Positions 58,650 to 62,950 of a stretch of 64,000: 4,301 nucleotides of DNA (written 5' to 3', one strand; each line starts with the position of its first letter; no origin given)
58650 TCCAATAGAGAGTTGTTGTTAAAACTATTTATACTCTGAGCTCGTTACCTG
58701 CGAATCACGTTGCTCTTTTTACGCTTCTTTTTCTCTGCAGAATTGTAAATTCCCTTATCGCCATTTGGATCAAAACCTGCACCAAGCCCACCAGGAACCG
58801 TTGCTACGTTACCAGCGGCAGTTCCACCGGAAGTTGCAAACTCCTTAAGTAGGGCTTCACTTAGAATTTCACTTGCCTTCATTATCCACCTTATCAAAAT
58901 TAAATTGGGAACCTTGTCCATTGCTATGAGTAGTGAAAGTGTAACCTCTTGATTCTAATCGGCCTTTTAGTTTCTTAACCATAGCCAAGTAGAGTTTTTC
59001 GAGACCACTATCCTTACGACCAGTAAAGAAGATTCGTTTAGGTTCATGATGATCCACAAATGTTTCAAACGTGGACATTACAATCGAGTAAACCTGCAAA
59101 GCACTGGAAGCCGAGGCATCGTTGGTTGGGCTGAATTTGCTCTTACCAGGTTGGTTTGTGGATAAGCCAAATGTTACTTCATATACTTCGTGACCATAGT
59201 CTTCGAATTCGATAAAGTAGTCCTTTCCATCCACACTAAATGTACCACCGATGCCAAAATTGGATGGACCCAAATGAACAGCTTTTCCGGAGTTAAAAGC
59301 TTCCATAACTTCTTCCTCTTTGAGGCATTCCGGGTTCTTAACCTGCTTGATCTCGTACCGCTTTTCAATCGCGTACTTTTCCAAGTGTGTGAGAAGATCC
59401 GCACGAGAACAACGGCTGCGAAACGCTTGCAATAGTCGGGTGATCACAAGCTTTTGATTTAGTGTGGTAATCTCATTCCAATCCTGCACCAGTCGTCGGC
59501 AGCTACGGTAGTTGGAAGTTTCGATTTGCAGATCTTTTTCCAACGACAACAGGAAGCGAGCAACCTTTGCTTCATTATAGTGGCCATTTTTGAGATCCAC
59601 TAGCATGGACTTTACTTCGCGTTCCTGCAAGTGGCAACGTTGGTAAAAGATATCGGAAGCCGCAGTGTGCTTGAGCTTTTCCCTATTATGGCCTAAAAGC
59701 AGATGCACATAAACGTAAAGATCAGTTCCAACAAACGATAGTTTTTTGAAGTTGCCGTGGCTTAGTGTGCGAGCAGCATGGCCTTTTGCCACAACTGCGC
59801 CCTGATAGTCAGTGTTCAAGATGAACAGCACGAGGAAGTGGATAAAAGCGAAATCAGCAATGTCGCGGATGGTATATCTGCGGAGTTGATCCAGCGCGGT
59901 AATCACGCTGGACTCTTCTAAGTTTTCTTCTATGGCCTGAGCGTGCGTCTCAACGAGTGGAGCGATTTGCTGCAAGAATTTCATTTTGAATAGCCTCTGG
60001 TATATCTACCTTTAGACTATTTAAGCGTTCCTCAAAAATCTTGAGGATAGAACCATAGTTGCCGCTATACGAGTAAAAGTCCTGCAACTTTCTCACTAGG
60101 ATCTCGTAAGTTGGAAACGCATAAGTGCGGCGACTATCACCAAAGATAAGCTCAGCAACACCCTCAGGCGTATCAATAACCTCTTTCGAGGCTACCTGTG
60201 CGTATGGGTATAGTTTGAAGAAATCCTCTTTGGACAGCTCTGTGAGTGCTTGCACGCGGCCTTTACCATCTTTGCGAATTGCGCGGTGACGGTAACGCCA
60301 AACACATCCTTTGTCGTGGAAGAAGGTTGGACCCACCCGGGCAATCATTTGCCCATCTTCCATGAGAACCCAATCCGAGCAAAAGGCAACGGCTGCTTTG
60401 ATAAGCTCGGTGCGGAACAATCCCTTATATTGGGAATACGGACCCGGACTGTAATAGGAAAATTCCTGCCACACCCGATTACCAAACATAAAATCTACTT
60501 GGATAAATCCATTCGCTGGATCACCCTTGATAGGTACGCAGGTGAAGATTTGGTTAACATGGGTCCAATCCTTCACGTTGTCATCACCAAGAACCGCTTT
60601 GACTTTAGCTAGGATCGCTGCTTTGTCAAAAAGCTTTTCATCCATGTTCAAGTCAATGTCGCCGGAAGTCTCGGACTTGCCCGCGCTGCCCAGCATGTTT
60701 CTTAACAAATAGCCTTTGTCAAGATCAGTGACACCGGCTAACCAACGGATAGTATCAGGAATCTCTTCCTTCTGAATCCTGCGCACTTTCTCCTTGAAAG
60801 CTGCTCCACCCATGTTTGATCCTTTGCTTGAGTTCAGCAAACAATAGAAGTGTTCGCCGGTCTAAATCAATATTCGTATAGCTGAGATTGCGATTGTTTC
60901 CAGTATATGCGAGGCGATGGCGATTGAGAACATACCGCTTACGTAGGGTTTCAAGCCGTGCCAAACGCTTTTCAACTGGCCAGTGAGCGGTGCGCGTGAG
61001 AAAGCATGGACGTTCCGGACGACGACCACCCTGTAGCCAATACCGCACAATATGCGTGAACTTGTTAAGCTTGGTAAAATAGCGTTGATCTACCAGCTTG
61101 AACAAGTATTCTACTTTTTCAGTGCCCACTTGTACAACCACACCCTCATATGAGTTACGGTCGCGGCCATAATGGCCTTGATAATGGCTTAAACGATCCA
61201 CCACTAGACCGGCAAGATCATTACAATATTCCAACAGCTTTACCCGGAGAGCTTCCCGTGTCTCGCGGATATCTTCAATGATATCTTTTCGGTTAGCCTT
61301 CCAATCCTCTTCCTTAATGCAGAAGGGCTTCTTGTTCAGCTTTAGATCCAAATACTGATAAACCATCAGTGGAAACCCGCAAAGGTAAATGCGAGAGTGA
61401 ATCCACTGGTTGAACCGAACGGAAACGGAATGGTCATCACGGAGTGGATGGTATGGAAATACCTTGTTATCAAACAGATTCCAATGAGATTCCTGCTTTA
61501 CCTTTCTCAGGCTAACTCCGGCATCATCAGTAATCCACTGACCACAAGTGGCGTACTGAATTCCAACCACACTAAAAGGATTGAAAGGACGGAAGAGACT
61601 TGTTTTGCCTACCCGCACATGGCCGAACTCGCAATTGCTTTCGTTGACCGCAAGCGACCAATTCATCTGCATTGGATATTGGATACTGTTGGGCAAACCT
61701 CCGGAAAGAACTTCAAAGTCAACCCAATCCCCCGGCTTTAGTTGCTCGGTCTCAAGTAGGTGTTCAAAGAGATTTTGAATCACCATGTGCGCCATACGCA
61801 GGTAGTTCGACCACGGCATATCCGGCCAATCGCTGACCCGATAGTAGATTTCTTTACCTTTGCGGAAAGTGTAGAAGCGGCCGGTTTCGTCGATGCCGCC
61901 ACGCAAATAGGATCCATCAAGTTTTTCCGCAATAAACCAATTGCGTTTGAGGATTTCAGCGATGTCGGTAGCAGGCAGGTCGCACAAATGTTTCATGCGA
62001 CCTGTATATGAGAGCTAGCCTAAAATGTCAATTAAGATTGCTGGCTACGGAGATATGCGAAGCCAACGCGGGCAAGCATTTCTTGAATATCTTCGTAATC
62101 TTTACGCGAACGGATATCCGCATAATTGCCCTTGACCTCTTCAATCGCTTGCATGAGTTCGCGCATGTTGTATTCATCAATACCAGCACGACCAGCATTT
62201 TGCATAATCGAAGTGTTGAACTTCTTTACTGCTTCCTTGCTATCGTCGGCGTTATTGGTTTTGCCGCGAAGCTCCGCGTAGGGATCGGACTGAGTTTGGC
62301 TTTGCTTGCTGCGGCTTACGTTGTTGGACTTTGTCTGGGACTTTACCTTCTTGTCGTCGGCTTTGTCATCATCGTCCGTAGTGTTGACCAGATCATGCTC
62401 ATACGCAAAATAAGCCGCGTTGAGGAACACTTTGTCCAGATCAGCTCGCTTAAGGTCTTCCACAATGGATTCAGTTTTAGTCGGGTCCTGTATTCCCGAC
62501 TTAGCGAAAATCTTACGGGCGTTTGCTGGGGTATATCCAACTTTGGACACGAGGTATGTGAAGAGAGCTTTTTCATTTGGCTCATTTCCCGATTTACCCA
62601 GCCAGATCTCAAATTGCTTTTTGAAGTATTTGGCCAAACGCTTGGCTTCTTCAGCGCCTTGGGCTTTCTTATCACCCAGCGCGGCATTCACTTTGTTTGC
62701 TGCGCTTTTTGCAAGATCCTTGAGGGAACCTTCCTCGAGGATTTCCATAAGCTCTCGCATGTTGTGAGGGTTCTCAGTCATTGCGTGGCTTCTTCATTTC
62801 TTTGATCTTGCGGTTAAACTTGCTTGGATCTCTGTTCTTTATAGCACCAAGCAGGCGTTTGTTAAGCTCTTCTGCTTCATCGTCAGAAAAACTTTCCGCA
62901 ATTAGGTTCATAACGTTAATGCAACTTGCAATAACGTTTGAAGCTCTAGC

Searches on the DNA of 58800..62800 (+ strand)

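Call 5: search_dna_similar(query=window:58800-62800:+, collection=phages, mode=distant, max_rows=20)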
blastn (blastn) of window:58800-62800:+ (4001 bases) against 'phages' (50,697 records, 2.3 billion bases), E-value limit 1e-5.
Records with a match: 1; places in all: 1; records where one place covers at least 80% of the query: 0.
Best place of each record, by identity: 60-80% 1.
By first word of the organism name: Sinorhizobium 1.
By host as written in the record: Sinohrizobium meliloti NRRL L-50 1.
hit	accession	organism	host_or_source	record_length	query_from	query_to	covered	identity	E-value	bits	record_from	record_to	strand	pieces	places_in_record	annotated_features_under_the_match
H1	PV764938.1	Sinorhizobium phage Phosso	Sinohrizobium meliloti NRRL L-50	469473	673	3949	49%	67.9%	3e-134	645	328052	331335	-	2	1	hypothetical protein (x4)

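Call 8: get_annotated_region(hit=H1, flank=6000)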
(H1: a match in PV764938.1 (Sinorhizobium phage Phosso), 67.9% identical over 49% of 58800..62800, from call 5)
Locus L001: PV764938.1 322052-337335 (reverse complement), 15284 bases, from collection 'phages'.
description: Sinorhizobium phage Phosso, complete genome.
organism: Sinorhizobium phage Phosso (NCBI taxid 3435197)
taxonomy: Viruses
host: Sinohrizobium meliloti NRRL L-50; source: soil; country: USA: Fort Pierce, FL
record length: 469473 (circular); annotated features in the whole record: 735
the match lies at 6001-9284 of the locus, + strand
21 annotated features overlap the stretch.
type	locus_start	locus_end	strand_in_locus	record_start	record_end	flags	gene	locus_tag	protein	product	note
CDS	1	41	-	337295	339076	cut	-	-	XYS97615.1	hypothetical protein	458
CDS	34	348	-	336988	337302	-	-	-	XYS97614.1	hypothetical protein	457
CDS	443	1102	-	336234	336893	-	-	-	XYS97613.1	hypothetical protein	456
CDS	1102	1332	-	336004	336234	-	-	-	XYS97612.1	hypothetical protein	455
CDS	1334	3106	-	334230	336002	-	-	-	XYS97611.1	hypothetical protein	454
CDS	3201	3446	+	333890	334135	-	-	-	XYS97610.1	hypothetical protein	453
CDS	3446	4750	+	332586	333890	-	-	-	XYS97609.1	PAS domain S-box protein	452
CDS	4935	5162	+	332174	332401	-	-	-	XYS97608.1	hypothetical protein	451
CDS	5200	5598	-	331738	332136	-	-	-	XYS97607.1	hypothetical protein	450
CDS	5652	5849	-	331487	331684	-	-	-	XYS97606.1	hypothetical protein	449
CDS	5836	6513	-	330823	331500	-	-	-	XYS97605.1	hypothetical protein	448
CDS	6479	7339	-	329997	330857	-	-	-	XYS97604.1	hypothetical protein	447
CDS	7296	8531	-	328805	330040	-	-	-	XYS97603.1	hypothetical protein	446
CDS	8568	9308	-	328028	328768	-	-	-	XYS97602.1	hypothetical protein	445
CDS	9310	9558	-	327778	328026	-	-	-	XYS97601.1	hypothetical protein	444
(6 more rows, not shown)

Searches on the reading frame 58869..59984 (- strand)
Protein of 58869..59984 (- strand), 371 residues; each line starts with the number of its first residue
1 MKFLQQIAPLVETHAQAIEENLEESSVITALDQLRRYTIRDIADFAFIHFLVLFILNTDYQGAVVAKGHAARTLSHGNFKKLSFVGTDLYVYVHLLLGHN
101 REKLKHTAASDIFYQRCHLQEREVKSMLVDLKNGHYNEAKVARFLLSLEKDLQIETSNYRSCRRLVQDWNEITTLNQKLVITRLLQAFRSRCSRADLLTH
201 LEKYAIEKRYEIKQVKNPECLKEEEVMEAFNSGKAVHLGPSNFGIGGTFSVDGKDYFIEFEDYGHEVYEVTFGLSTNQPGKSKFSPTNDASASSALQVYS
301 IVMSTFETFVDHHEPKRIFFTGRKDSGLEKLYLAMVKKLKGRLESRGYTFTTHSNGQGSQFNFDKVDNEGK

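Call 3: search_protein_families(library=pfam, proteins=[window:58869-59984:-], max_evalue=1)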
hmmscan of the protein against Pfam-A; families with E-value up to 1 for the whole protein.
window:58869-59984:- (371 aa): 2 families
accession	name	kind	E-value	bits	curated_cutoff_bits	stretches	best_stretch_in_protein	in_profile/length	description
PF22028.2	DUF6934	-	0.0053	17.2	27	1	258-346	31-117/145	Family of unknown function (DUF6934)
PF23572.1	GH3_C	-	0.049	14.7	23.6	0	127-164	39-75/119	GH3 family C-terminal domain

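Call 4: search_protein_families(library=phrogs, proteins=[window:58869-59984:-], max_evalue=0.01)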
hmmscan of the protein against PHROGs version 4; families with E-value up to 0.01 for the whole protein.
window:58869-59984:- (371 aa): 3 families
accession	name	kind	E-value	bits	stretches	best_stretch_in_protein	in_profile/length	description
phrog_12810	-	unknown function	1.1e-09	38.1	1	247-365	620-738/788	-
phrog_16075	-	unknown function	1.2e-06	29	1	224-349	163-291/306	-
phrog_6387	-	unknown function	0.0058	17.1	1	224-335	8-126/301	-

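Call 86: search_protein_families(library=ncbifam, proteins=[window:58869-59984:-], max_evalue=0.1)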
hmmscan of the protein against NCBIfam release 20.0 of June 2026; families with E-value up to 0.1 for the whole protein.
window:58869-59984:- (371 aa): 0 families

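Call 87: search_protein_families(library=padloc, proteins=[window:58869-59984:-], max_evalue=0.1)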
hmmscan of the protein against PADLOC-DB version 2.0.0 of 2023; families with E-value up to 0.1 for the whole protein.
window:58869-59984:- (371 aa): 0 families
